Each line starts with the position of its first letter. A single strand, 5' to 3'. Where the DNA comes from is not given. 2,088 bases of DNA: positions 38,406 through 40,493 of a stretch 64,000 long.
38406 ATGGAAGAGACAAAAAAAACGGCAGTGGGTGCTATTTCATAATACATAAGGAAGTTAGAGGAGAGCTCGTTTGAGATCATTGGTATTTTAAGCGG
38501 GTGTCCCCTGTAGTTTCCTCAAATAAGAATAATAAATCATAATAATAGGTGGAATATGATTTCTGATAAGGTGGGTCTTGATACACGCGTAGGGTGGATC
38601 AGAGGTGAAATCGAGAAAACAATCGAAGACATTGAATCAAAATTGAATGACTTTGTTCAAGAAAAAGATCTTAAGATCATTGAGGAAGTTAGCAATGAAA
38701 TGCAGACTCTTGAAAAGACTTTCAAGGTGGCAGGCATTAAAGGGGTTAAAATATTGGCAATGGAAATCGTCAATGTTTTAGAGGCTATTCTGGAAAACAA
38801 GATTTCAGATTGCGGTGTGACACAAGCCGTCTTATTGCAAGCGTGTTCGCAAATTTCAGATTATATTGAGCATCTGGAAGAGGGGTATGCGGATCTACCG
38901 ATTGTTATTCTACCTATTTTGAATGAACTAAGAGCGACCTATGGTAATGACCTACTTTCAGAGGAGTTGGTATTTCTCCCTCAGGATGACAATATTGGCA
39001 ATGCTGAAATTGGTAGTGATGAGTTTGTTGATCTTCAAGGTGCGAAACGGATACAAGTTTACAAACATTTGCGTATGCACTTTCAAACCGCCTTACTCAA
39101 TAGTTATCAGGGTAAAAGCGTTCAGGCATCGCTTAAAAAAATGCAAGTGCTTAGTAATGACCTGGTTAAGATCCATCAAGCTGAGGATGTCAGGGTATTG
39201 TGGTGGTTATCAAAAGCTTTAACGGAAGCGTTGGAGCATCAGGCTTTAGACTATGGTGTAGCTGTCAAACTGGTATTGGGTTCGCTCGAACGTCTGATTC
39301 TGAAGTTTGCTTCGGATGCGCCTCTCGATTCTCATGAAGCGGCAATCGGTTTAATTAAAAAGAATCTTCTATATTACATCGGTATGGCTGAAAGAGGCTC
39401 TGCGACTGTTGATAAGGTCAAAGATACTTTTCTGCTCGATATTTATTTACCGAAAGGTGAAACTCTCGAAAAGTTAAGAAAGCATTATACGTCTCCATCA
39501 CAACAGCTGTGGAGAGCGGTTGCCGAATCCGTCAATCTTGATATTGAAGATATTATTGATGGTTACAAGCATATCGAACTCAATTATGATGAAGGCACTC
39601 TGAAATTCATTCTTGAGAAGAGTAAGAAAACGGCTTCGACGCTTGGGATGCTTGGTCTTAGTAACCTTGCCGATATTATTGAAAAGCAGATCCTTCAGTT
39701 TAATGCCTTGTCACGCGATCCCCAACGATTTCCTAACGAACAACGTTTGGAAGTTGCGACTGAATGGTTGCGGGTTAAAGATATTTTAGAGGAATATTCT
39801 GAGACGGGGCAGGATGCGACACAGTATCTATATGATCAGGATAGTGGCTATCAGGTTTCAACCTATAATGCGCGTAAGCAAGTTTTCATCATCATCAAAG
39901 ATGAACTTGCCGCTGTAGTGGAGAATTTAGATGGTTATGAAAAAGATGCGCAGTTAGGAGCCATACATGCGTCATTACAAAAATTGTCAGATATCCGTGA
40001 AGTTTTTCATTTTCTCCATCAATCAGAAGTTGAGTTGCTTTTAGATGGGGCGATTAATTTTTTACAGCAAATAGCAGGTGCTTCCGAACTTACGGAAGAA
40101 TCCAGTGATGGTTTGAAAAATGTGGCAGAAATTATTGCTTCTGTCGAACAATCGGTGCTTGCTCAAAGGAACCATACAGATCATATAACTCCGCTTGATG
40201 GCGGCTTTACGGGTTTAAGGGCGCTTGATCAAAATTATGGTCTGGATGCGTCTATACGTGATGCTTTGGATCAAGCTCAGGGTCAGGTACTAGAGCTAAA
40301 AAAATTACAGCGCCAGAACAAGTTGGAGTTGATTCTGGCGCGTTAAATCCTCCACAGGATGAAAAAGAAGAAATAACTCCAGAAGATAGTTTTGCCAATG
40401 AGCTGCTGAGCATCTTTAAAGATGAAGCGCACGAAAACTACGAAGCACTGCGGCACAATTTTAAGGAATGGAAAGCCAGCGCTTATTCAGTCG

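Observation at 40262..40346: chpA is split into two overlapping frames exactly at a dnaX/IS3-style -1 frameshift cassette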

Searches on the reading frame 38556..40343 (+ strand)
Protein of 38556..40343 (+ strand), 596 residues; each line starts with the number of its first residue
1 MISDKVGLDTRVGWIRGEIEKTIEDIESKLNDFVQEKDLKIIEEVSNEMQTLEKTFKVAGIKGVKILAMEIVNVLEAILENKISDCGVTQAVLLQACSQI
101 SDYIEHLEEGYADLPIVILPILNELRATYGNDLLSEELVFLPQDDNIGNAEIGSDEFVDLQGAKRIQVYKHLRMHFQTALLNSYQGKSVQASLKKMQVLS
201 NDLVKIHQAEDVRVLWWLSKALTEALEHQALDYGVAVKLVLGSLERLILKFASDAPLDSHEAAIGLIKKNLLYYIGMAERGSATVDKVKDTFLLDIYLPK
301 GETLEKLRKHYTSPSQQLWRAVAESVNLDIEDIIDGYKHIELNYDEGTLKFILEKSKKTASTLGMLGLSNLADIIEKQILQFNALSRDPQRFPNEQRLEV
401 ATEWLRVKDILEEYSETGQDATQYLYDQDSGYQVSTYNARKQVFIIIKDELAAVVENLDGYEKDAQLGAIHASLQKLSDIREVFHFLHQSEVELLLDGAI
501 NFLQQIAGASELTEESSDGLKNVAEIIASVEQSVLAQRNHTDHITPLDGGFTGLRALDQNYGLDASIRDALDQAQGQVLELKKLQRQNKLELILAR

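Call 6: search_protein_families(library=pfam, proteins=[window:38556-40343:+], max_evalue=0.01)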
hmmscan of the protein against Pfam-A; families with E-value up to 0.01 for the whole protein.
window:38556-40343:+ (596 aa): 1 family
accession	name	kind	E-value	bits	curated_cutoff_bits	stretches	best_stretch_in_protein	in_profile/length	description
PF16811.11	TAtT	-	0.0088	15.8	26.5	0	167-238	72-142/263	TRAP transporter T-component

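Call 7: find_homologous_proteins(query=window:38556-40343:+)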
Query window:38556-40343:+ (596 aa): 63 proteins with E <= 0.001 among 8000 candidates.
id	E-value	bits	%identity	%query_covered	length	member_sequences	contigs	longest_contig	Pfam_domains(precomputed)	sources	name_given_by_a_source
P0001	0.0e+0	1284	100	100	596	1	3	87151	PF26379.1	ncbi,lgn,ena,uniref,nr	ncbi:MAG: Unknown protein [uncultured Thiotrichaceae bacterium]|uniref:Scaffold protein FimL second 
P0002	0.0e+0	1092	84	100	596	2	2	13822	PF27543.1,PF26379.1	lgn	-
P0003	0.0e+0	1084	84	100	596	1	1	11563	PF26379.1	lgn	-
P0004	5.6e-169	582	48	100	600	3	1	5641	PF27543.1,PF26379.1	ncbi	-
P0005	2.3e-166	573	47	100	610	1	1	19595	PF27543.1,PF26379.1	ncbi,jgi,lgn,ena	-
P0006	4.1e-166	572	48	100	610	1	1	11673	PF27543.1,PF26379.1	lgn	-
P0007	9.1e-165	568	46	100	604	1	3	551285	PF27543.1,PF26379.1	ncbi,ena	ncbi:MAG: hypothetical protein V3U84_06615 [Thiotrichaceae bacterium]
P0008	3.2e-164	566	48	100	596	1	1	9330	PF27543.1,PF26379.1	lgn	-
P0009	2.7e-162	560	47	100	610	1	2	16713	PF27543.1,PF26379.1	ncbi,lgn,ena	-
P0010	1.1e-161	558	48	100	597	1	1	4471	PF27543.1,PF26379.1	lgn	-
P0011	7.7e-159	548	45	100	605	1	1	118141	PF27543.1,PF26379.1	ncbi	-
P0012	4.3e-158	546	45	100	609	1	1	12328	PF27543.1,PF26379.1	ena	-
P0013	1.4e-155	537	45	100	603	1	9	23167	PF27543.1,PF26379.1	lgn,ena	-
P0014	7.1e-155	535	44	100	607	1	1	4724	PF27543.1,PF26379.1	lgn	-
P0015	2.5e-154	533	44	100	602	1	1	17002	PF27543.1,PF26379.1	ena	-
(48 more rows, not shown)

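Call 11: find_related_loci(query=A1, collection=genome_contigs, flank=6000)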
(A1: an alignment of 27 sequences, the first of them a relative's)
Query A1 (596 aa) in genome_contigs; peptide patterns used: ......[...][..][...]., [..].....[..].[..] (x = any residue, [..] = any of these).
85 stretches matched a pattern; 58 encode a relative of the query (tblastn E <= 1e-3); 52 distinct loci.
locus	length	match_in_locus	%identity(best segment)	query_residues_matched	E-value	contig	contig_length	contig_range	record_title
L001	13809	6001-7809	46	1-595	1e-176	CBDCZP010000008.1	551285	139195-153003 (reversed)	MAG: Thiotrichaceae bacterium isolate 835999da-035e-4625-bfa5-422bec9dcdc6 genome assembly, contig: contig_8, whole geno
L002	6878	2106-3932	47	1-595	2e-175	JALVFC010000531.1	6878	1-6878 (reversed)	MAG: Thiotrichaceae bacterium isolate 134-614_metabat2_scaf2bin.146 134-614_scaffold_8383_c1, whole genome shotgun seque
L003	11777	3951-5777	47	1-595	7e-174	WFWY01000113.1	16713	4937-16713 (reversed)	MAG: Thiotrichaceae bacterium isolate S141_29 k151_327655, whole genome shotgun sequence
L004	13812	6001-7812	45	1-595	6e-171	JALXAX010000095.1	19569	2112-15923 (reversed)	MAG: Thiotrichaceae bacterium isolate T2_metabat2_scaf2bin.050 T2_NODE_2458_length_19569_cov_4.114803, whole genome shot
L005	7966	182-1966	43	1-595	9e-157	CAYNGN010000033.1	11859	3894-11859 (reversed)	MAG TPA_asm: uncultured Thiothrix sp. isolate binchicken_co53_171 genome assembly, contig: NODE_3441_length_11859_cov_3.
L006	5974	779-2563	43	1-595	3e-156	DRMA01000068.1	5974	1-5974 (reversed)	MAG TPA_asm: Thiothrix sp. isolate HyVt-477 HyVt-477_k145_1298780, whole genome shotgun sequence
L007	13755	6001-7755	34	1-586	1e-97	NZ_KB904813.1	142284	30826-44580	Thiofilum flexile DSM 14609 A3IKDRAFT_scaffold_7.8, whole genome shotgun sequence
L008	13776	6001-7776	33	1-593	6e-95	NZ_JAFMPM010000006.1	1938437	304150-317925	Thiothrix fructosivorans strain ATCC 49748 Tfr_Ch_unt0_linear_2Mb_v8, whole genome shotgun sequence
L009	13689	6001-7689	33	1-564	3e-94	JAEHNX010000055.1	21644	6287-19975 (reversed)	MAG: Candidatus Thiothrix moscowensis isolate RT NODE_1340_length_21644_cov_20.6899_ID_10263247, whole genome shotgun se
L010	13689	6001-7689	33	1-564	5e-92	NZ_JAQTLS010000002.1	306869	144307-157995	MAG: Thiothrix sp. isolate STA_22 NODE_57_length_306869_cov_28.206767_Sandtown_A, whole genome shotgun sequence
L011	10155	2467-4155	32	1-564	1e-90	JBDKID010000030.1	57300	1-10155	MAG: Pseudomonadota bacterium isolate flintriver_2019_sw_WHONDRS-S19S_0015_F_bin.4 scaffold_93, whole genome shotgun seq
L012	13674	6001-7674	33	1-559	8e-91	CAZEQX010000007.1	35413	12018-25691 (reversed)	MAG TPA_asm: uncultured Thiothrix sp. isolate binchicken_co41_396 genome assembly, contig: NODE_438_length_35413_cov_12.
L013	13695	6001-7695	32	1-564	8e-90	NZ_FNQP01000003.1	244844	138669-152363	Thiothrix caldifontis strain DSM 21228, whole genome shotgun sequence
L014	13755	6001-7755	34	1-586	5e-97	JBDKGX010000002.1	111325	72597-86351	MAG: Pseudomonadota bacterium isolate flintriver_2019_sw_WHONDRS-S19S_0015_A_bin.6 scaffold_0000039, whole genome shotgu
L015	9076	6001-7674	32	1-559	2e-89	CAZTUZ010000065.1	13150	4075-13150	MAG TPA_asm: uncultured Thiothrix sp. isolate binchicken_co35_324 genome assembly, contig: NODE_3496_length_13150_cov_8.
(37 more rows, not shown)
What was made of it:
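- These include Thiofilum flexile DSM 14609, Thiothrix fructosivorans, T. caldifontis, T. eikelboomii, T. lacustris and Thiolinea disciformis (call 11).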

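Call 18: find_encoding_contigs(protein=P0002, flank=6000, max_places=3)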
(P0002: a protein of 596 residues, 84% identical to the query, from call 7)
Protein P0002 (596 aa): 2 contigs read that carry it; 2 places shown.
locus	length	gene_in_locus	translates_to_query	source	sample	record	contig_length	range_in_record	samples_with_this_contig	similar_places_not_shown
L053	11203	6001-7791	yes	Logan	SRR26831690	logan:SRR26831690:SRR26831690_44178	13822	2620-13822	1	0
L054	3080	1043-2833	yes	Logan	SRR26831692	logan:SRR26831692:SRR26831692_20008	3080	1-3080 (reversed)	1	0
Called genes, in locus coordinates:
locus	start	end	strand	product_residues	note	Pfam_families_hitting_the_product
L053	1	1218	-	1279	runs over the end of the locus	?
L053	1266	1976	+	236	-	PF01027:Bax1-I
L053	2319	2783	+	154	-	PF00072:Response_reg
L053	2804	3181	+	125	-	PF00072:Response_reg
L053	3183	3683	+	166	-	PF01584:CheW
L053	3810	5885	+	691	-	PF13675:PilJ (faint), PF00015:MCPsignal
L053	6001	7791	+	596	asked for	PF27543:FimL_C (faint), PF26379:FimL_2nd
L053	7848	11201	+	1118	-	?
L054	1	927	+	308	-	?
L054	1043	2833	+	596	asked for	PF27543:FimL_C (faint), PF26379:FimL_2nd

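Call 19: find_encoding_contigs(protein=P0003, flank=6000, max_places=3)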
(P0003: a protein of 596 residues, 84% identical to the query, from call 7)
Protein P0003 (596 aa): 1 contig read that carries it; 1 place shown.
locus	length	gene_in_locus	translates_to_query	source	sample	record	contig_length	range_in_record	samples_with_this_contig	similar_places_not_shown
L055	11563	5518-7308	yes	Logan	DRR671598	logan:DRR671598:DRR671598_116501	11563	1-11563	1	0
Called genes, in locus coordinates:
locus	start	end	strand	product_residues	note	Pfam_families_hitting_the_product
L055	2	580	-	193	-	?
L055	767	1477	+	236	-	PF01027:Bax1-I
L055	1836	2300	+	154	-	PF00072:Response_reg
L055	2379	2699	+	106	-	PF00072:Response_reg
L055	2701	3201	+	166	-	PF01584:CheW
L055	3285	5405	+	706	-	PF00015:MCPsignal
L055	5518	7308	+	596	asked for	PF26379:FimL_2nd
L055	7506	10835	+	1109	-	PF01627:Hpt, PF02518:HATPase_c, PF01584:CheW, PF00072:Response_reg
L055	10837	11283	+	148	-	-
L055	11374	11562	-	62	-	?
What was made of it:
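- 38556..40346 (+): Zero-frame ORF of 596 aa: the FimL-like N-terminal module of ChpA, produced by standard decoding. Homologues carry the precomputed Pfam families FimL_2nd and FimL_C (calls 7, 18, 19).
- On FimL: Precomputed Pfam families FimL_2nd and FimL_C on the homologues (calls 7, 18, 19).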

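Call 36: search_protein_representatives(protein=window:38556-40343:+)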
Query: 596 residues. Proteins with E-value up to 0.001 (for the whole library): 1396; up to 1e-10: 827; up to 1e-30: 179. The best 150 are listed.
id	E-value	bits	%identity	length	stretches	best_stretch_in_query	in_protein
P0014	2.2e-155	535.1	45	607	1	1-595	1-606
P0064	2.4e-122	426.1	37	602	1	1-595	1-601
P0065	1.3e-85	304.9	33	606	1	1-588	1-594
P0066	3.9e-81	290.1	32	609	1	1-588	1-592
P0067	4.7e-78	279.9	31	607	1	1-575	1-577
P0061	1.5e-74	268.3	30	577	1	1-560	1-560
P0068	9.7e-53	196.4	41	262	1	335-595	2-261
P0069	2.9e-48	181.6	32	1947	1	3-379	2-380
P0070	7.5e-47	176.9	30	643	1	10-431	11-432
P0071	1.8e-46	175.7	27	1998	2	11-413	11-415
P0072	3.5e-46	174.7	29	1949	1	11-478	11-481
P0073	6.6e-46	173.8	30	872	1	11-391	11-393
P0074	6.9e-46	173.7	28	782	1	11-532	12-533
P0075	9.8e-46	173.2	29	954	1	13-592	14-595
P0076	2.1e-45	172.2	28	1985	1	10-580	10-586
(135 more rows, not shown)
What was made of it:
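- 38556..40346 (+): It matches residues ~10-540 of 1,700-2,600-aa ChpA proteins (call 36).
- On FimL: A match to the N-terminal ~540 aa of long ChpA proteins (call 36).
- In an exhaustive search, hits outside the split clade are mostly 1,700-2,600 aa and match at their N-terminus (call 36).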

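Call 43: search_protein_families(library=ncbifam, proteins=[window:38556-40343:+], max_evalue=0.001)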
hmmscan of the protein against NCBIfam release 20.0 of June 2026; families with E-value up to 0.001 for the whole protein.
window:38556-40343:+ (596 aa): 0 families
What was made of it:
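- Tried and rejected: Local Pfam and NCBIfam scans of the 596-aa product gave no family (calls 6, 43).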

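Call 53: find_encoding_contigs(protein=P0001, flank=1500, max_places=6)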
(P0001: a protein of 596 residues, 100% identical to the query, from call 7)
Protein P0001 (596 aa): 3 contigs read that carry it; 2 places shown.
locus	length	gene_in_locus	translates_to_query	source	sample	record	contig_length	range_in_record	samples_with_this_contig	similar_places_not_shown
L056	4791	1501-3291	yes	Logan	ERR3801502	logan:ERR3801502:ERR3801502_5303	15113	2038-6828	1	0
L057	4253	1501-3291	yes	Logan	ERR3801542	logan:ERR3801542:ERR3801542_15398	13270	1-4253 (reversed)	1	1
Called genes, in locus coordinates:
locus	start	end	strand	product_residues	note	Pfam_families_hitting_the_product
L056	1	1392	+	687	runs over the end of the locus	PF00015:MCPsignal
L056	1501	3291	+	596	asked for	PF26379:FimL_2nd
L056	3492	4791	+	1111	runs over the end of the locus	PF01627:Hpt, PF02518:HATPase_c, PF01584:CheW, PF00072:Response_reg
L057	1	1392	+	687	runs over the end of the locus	PF00015:MCPsignal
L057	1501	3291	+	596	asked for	PF26379:FimL_2nd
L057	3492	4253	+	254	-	?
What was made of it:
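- Gene callers annotate two genes in all relatives (calls 7, 18, 19, 53).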

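Call 55: search_solved_structures(query=A1, max_evalue=0.01)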
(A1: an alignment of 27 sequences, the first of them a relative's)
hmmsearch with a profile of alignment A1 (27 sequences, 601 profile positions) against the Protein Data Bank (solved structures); distinct sequences matched with E-value up to 0.01: 3.
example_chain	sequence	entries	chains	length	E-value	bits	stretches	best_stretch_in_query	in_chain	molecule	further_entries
1xaw_A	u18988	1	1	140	1.4e-05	27.3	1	410-515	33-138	Occludin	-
1wpa_A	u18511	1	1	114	0.00019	23.5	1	410-515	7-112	Occludin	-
3g7c_A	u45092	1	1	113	0.00068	21.7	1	411-515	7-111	Occludin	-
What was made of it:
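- Tried and rejected: A PDB sequence-profile search gave only spurious occludin coiled-coil hits (call 55).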

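Call 70: predict_structure(alignment_id=A1)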
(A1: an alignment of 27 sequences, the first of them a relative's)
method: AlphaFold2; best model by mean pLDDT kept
length: 596 residues; sequences in the alignment: 27
mean_pLDDT: 79.3   pTM: 0.53
mean pLDDT of the five models: 79.3, 77.3, 77.0, 76.4, 73.4
residues with pLDDT >= 90: 105; 70-90: 372; 50-70: 95; < 50: 24
segments of 3 or more residues with pLDDT < 50: 1-5, 301-316
pLDDT, mean of each block of 10 residues (from residue 1): 51 83 93 88 94 88 87 93 86 90 78 69 87 64 59 77 85 91 87 92 87 90 90 85 89 75 82 84 86 66 46 49 75 81 78 82 64 82 75 68 79 67 65 60 84 86 80 91 85 90 82 75 89 80 82 87 82 80 73 57
secondary structure, 60 per line:
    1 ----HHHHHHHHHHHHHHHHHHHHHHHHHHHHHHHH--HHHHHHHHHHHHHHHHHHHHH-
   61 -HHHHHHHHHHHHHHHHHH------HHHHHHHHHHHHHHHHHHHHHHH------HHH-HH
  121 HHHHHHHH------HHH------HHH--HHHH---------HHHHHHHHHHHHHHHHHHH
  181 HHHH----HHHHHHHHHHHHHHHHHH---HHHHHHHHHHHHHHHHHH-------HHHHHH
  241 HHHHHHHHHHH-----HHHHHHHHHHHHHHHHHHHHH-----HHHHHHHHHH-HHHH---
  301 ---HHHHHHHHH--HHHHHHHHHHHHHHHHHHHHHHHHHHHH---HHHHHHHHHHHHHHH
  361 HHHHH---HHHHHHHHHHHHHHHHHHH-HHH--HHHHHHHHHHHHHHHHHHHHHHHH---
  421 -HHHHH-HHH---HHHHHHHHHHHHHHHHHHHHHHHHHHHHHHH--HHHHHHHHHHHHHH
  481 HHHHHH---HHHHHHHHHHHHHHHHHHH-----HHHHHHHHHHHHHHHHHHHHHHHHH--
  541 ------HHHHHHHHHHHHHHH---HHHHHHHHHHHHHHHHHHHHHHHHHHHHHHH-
elements in order: H5-36 H39-59 H62-79 H86-108 H119-128 H149-152 H162-184 H189-206 H210-227 H235-251 H257-277 H283-292 H294-297 H304-312 H315-342 H346-365 H369-387 H394-417 H422-426 H434-464 H467-486 H490-508 H514-538 H547-561 H565-595

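Call 73: fold_search(model_id=the predicted structure, library=pdb)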
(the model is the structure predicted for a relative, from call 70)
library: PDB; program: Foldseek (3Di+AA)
matches with E <= 10: 126; with E <= 0.001: 0
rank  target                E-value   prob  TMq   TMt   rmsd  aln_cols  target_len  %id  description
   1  6ff6                  2.3e-02  1.00  0.18  0.44  13.1       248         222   13  Crystal structure of novel repeat protein BRIC1 (released 2018-09-05)
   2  6fes_B                3.4e-02  0.99  0.19  0.30  18.7       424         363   15  Crystal structure of novel repeat protein BRIC2 fused to DARPin D12 (released 2018-09-05)
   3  6fes_A                5.6e-02  0.99  0.18  0.29  18.9       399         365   14  Crystal structure of novel repeat protein BRIC2 fused to DARPin D12 (released 2018-09-05)
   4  2ld6_MODEL_1_A        5.9e-01  1.00  0.17  0.71   4.9       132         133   14  Solution Structure of Histidine Phosphotransfer Domain of CheA (released 2011-10-12)
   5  8gel_A                7.5e-01  0.13  0.14  0.15  29.4       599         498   13  Cryo-EM structure of synthetic tetrameric building block sC4 (released 2024-03-13)
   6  7rdr_A                8.1e-01  0.11  0.12  0.15  24.3       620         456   13  Circular tandem repeat protein with novel repeat topology and enhanced subunit contact surfaces (released 2021-09-01)
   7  6xr1                  8.8e-01  0.10  0.11  0.13  24.3       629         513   12  Computationally designed right-handed alpha/alpha single-chain toroid with 9 repeats (released 2021-07-14)
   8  3kyi_A                9.2e-01  1.00  0.19  0.80   2.6       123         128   15  Crystal structure of the phosphorylated P1 domain of CheA3 in complex with CheY6 from R. sphaeroides (released 2010-02-16)
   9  3kyj_A                1.1e+00  1.00  0.19  0.78   2.6       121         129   15  Crystal structure of the P1 domain of CheA3 in complex with CheY6 from R. sphaeroides (released 2010-02-16)
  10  5l9u_F                1.1e+00  0.06  0.10  0.12  25.9       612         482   13  Model of human Anaphase-promoting complex/Cyclosome (APC/C-CDH1) with a cross linked Ubiquitin variant-substrate-UBE2C (released 2016-09-14)
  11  9hvq_Q                1.3e+00  0.06  0.11  0.08  31.1       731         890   12  Structure of the transcribing Pol II-DSIF-PAF-SPT6-RECQL5 complex (released 2025-07-16)
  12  4ecg                  1.3e+00  0.28  0.12  0.19  19.9       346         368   10  Crystal structure of a putative iron-regulated protein A precursor (BDI_2603) from Parabacteroides distasonis ATCC 8503  (released 2012-04-11)
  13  3u3b_B                1.4e+00  1.00  0.16  0.86   1.8       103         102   12  Crystal Structure of Computationally Redesigned Four-Helix Bundle (released 2012-06-13)
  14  2lp4_MODEL_1_A        1.4e+00  0.99  0.19  0.48  10.6       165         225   12  Solution structure of P1-CheY/P2 complex in bacterial chemotaxis (released 2012-10-24)
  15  1i5n_A                1.5e+00  1.00  0.18  0.79   2.3       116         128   14  Crystal structure of the P1 domain of CheA from Salmonella typhimurium (released 2001-07-11)
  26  1i5n_B                2.1e+00  0.98  0.17  0.67   3.1       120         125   13  Crystal structure of the P1 domain of CheA from Salmonella typhimurium (released 2001-07-11)
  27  1i5n_C                2.2e+00  1.00  0.18  0.81   2.2       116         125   14  Crystal structure of the P1 domain of CheA from Salmonella typhimurium (released 2001-07-11)
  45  1i5n_D                4.3e+00  0.99  0.19  0.82   2.0       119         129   13  Crystal structure of the P1 domain of CheA from Salmonella typhimurium (released 2001-07-11)
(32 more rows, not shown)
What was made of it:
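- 38556..40346 (+): The AF2 model is all-helical with weak CheA-P1-like matches (calls 70, 73).
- Tried and rejected: Foldseek on the AF2 model gave CheA P1/Hpt matches with good target TM-scores (0.7-0.82) but non-significant E-values (call 73).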

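Call 75: find_related_loci(query=A4, collection=metagenome_contigs, flank=1500)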
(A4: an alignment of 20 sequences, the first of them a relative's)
Query A4 (596 aa) in metagenome_contigs; peptide patterns used: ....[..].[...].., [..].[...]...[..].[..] (x = any residue, [..] = any of these).
170 stretches matched a pattern; 2 encode a relative of the query (tblastn E <= 1e-3); 2 distinct loci.
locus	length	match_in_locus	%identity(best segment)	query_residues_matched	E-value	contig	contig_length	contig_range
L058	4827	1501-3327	47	1-595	4e-177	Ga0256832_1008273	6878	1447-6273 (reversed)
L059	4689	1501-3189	33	1-564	6e-96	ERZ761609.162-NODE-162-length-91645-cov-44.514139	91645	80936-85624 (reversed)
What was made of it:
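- Tried and rejected: The metagenome scan returned only 2 loci, one apparently a duplicate of L002 (same contig length, 6878 nt) (call 75).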

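Call 76: find_encoding_contigs(protein=P0011, flank=1500, max_places=1)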
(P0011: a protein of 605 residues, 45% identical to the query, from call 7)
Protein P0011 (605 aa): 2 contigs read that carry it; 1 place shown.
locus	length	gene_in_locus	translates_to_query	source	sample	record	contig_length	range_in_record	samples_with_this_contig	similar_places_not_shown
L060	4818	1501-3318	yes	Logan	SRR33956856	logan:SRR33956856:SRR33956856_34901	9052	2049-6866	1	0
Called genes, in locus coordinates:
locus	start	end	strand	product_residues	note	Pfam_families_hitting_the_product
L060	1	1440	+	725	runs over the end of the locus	PF13675:PilJ (faint), PF00015:MCPsignal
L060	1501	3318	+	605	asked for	PF26379:FimL_2nd, PF27543:FimL_C (weak)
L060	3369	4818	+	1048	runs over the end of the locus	PF01627:Hpt, PF02518:HATPase_c, PF01584:CheW, PF00072:Response_reg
